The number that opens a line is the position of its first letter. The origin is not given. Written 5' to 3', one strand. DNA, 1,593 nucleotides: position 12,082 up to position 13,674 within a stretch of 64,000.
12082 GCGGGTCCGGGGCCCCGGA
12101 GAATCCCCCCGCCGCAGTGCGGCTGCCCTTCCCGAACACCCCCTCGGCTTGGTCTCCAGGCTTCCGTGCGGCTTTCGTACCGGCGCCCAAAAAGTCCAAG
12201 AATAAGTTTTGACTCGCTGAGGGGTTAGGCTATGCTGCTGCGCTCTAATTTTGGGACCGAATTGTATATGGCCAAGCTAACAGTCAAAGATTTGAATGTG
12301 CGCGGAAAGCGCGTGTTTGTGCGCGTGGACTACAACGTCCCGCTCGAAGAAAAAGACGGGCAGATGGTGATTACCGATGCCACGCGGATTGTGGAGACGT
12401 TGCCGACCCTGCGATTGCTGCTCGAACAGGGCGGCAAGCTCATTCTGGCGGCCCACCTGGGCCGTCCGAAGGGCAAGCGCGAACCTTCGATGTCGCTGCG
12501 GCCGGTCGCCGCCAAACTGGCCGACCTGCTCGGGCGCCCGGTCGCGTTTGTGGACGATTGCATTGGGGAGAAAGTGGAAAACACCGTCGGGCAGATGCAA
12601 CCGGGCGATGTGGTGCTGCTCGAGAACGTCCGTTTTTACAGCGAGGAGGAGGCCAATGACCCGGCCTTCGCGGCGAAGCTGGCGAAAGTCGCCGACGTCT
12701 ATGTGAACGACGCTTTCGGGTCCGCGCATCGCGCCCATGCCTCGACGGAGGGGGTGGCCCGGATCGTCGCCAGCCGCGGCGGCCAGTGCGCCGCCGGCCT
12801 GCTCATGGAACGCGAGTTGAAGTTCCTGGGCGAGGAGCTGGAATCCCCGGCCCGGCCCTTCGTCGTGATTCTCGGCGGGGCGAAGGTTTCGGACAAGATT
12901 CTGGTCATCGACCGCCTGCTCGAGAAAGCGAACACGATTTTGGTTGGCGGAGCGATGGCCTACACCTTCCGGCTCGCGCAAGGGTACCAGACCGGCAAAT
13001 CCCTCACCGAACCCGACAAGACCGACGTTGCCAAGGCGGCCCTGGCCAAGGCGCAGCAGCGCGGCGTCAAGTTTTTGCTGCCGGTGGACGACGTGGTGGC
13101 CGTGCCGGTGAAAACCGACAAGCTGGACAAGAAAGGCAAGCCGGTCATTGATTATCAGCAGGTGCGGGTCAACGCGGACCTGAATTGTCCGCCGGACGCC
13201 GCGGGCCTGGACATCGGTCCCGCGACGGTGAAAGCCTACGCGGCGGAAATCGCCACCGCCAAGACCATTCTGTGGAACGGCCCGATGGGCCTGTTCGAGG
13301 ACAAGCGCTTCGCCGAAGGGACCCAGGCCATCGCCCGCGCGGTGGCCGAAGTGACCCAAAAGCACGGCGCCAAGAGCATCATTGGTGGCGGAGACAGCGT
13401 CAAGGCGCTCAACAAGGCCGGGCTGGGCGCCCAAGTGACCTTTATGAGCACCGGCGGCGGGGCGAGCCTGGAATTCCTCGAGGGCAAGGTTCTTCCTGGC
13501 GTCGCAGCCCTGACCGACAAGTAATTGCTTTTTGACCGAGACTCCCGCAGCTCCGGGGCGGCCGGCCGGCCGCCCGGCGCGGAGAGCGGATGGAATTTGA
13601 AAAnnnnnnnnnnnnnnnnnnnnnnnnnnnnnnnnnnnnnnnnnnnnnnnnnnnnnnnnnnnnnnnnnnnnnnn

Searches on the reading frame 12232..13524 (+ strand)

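Call 41: search_protein_families(library=pfam, proteins=[window:12232-13524:+], max_evalue=0.000001)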
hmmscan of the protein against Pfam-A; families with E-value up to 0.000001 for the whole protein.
window:12232-13524:+ (430 aa): 1 family
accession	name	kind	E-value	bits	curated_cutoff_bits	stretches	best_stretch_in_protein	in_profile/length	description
PF00162.24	PGK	-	6.5e-150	499.8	27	1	18-419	1-379/379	Phosphoglycerate kinase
